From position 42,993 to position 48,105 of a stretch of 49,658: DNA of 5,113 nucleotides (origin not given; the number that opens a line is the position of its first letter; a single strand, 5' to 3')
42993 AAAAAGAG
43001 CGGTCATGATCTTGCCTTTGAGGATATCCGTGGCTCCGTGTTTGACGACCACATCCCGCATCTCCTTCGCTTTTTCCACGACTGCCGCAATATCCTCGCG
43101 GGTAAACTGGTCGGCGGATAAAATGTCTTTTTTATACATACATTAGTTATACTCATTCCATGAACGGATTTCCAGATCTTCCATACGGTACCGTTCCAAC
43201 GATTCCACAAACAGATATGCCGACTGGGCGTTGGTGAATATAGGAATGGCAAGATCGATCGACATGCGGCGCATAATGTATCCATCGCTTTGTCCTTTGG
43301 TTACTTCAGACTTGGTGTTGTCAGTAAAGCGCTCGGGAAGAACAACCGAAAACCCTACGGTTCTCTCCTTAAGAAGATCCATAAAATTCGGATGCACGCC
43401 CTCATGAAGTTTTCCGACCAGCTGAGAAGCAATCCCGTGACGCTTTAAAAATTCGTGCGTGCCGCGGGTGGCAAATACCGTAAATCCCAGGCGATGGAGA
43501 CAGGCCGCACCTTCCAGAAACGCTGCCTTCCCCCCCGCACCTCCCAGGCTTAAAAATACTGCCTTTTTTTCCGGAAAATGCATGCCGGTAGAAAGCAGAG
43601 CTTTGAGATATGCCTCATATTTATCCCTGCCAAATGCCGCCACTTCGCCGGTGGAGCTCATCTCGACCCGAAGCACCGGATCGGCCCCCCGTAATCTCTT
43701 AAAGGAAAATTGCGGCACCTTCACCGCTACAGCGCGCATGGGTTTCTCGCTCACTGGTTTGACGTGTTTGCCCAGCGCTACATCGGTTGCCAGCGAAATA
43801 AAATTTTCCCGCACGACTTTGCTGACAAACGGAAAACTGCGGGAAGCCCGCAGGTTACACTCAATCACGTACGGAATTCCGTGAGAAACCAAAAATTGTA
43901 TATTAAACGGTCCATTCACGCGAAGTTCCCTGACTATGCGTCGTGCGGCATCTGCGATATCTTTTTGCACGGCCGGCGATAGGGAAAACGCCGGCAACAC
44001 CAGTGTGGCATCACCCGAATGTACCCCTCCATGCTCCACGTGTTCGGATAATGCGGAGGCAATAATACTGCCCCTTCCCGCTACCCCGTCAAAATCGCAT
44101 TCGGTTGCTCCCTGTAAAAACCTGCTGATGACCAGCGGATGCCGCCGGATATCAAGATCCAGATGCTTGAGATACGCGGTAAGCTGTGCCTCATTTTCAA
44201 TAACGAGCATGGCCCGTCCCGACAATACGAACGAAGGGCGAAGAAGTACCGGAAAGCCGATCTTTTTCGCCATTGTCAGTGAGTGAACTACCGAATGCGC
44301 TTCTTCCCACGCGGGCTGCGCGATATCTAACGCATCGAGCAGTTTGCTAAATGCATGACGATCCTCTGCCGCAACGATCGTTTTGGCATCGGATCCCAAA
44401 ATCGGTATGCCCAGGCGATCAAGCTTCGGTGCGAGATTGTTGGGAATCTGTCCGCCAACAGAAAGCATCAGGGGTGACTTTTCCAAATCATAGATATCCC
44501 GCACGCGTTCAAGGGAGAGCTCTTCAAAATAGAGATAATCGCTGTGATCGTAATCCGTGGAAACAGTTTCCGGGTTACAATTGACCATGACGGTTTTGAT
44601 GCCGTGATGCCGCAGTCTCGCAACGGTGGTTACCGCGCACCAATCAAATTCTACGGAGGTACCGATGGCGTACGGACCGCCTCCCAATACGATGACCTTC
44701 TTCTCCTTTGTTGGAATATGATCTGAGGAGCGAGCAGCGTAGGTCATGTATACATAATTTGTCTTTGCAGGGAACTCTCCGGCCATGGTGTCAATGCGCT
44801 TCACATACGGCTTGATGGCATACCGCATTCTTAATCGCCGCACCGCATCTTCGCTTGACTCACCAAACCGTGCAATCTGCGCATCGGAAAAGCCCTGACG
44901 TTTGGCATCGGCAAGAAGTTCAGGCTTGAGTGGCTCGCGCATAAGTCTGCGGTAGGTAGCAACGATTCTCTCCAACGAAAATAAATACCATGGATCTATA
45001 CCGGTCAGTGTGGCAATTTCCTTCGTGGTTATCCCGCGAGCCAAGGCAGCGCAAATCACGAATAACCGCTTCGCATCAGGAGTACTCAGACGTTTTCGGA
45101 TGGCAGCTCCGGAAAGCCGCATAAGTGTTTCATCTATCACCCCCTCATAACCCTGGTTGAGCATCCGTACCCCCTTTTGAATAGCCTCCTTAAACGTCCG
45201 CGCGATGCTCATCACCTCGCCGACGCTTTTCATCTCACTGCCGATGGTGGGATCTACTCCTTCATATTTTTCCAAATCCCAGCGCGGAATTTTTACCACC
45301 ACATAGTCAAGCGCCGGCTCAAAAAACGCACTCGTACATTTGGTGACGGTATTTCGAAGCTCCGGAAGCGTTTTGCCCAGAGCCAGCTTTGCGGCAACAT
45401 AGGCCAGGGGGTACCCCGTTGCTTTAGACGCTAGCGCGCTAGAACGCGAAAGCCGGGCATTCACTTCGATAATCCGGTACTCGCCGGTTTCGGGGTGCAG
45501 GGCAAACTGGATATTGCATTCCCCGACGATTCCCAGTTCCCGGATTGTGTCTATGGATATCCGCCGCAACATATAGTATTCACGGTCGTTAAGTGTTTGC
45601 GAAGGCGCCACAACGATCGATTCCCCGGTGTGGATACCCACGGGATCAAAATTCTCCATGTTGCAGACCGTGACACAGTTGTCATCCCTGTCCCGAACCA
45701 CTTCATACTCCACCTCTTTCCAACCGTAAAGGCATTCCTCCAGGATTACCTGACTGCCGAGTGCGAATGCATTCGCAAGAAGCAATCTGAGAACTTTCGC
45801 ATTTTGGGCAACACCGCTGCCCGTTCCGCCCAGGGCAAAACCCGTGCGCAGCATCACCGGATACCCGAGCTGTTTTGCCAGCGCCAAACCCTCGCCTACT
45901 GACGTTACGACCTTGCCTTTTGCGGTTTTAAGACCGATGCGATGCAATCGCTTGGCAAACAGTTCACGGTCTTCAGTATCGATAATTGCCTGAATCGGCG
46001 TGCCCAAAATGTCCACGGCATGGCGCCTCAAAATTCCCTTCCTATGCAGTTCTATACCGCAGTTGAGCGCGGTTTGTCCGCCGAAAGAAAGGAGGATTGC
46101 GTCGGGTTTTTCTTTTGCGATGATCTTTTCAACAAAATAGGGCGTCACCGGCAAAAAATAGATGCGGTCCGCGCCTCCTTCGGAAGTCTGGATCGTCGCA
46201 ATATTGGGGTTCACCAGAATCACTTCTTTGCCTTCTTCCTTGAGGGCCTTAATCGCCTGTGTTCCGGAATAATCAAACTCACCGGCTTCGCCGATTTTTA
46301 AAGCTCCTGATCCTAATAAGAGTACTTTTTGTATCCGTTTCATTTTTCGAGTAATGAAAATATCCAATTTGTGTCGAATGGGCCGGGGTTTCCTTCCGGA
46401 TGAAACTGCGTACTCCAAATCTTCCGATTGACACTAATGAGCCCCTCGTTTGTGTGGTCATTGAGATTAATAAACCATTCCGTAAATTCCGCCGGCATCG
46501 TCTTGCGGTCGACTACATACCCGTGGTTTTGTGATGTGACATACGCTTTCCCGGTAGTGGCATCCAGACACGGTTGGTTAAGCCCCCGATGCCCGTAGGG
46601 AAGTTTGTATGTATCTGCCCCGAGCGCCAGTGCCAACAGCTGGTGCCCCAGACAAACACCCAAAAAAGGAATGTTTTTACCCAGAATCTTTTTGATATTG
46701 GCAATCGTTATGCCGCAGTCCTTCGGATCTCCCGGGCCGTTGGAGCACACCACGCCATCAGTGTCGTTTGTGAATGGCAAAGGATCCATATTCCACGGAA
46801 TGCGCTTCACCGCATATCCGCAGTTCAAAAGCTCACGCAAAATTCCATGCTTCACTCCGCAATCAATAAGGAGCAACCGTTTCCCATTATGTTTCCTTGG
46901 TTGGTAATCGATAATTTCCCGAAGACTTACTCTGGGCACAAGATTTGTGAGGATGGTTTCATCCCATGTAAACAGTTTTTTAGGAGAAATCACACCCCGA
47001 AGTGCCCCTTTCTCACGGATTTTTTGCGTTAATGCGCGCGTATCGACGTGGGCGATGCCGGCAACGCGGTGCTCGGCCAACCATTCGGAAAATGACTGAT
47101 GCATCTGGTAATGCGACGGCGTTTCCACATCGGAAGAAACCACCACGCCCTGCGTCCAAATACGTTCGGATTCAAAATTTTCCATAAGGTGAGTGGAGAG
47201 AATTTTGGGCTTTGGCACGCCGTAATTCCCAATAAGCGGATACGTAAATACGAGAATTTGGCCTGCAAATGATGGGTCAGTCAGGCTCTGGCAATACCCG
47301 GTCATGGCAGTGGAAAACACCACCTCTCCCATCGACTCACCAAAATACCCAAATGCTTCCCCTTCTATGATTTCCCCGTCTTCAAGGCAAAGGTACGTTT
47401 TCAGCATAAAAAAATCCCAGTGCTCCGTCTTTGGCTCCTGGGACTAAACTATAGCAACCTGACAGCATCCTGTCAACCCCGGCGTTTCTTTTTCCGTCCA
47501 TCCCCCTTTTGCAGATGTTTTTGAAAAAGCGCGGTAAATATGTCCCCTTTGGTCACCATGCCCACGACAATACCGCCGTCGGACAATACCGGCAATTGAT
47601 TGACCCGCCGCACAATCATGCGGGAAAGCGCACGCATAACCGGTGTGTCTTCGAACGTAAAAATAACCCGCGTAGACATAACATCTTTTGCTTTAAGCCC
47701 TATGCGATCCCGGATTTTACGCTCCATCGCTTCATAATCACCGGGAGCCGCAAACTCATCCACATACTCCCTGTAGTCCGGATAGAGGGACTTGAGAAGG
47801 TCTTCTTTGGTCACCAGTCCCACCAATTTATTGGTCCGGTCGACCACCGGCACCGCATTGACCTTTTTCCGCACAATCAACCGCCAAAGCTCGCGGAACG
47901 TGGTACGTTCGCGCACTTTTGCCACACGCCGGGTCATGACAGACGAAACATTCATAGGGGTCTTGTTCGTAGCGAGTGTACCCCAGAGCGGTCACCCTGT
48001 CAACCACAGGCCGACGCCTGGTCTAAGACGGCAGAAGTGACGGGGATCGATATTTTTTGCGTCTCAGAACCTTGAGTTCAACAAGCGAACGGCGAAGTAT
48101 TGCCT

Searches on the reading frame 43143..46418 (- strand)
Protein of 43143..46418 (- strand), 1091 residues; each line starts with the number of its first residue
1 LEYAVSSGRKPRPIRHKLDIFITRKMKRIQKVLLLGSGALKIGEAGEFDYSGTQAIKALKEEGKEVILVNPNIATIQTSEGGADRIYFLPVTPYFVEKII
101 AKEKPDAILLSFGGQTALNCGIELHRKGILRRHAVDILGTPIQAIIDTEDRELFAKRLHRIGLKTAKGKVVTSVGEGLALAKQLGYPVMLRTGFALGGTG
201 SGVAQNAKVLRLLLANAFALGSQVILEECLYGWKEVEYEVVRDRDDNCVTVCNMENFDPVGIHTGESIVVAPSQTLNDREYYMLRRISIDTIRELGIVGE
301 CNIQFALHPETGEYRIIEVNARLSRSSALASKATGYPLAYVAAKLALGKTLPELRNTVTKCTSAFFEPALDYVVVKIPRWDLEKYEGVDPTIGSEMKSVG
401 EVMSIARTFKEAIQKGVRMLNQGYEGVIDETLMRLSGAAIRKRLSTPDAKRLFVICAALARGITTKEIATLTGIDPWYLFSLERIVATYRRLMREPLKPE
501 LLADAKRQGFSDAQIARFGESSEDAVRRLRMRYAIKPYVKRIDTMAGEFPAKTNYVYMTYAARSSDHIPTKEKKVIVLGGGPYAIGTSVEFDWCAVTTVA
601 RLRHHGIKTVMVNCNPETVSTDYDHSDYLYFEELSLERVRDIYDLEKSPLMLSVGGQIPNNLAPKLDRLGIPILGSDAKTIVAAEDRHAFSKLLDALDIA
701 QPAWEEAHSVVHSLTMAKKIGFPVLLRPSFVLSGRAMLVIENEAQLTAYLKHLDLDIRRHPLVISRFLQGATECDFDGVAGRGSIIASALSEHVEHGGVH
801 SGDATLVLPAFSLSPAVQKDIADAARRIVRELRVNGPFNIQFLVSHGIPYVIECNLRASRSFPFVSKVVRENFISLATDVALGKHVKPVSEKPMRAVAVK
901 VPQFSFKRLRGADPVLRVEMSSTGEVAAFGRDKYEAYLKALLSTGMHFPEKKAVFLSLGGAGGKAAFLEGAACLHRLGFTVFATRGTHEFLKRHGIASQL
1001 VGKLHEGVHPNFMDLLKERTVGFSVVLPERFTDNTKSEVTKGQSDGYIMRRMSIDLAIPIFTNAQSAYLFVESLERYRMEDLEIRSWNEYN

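Call 86: search_protein_families(library=pfam, proteins=[window:43143-46418:-], max_evalue=0.0001)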
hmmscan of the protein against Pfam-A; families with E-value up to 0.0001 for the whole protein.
window:43143-46418:- (1091 aa): 7 families
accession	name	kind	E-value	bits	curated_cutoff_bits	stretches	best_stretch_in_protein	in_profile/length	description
PF02786.22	CPSase_L_D2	-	1.8e-94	315.6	19.8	2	150-353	1-210/211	Carbamoyl-phosphate synthase L chain, ATP binding domain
PF25596.1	CPSase_L_D1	-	4.1e-82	272.2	27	2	29-145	2-116/118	Carbamoyl phosphate synthase preATP-grasp domain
PF02787.25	CPSase_L_D3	-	9.8e-24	83.6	26.6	1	443-518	2-79/80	Carbamoyl-phosphate synthetase large chain, oligomerisation domain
PF02142.27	MGS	-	7.1e-15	55.4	24.1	1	969-1062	4-94/94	MGS-like domain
PF15632.11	ATPgrasp_Ter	-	2.2e-12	47.3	29.1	1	818-893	46-122/131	ATP-grasp in the biosynthetic pathway with Ter operon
PF02222.28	ATP-grasp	-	8.8e-10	39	27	0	693-847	2-152/179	ATP-grasp domain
PF07478.18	Dala_Dala_lig_C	-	1.5e-07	31.5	24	0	180-321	31-174/204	D-ala D-ala ligase C-terminus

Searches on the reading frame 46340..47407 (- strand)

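Call 86: search_protein_families(library=pfam, proteins=[window:46340-47407:-], max_evalue=0.0001)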
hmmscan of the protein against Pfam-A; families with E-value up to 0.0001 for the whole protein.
window:46340-47407:- (355 aa): 3 families
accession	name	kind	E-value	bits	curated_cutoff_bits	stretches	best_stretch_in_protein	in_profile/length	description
PF00988.28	CPSase_sm_chain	-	7.4e-48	162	27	1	6-140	1-126/126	Carbamoyl-phosphate synthase small chain, CPSase domain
PF00117.34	GATase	-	4.8e-47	160.5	22.8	1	179-352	1-186/190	Glutamine amidotransferase class-I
PF07722.19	Peptidase_C26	-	4.8e-05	23.7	20.5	0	233-268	93-128/219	Peptidase C26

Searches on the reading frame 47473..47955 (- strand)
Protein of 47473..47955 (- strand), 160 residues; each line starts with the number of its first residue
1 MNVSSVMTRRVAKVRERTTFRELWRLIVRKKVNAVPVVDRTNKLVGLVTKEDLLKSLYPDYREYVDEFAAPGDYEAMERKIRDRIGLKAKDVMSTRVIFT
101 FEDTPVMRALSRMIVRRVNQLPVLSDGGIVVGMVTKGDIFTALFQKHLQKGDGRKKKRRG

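Call 86: search_protein_families(library=pfam, proteins=[window:47473-47955:-], max_evalue=0.0001)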
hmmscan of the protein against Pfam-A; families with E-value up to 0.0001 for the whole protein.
window:47473-47955:- (160 aa): 1 family
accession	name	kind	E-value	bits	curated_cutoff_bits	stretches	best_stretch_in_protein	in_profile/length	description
PF00571.33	CBS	-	3.2e-28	98.2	24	2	3-57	1-55/57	CBS domain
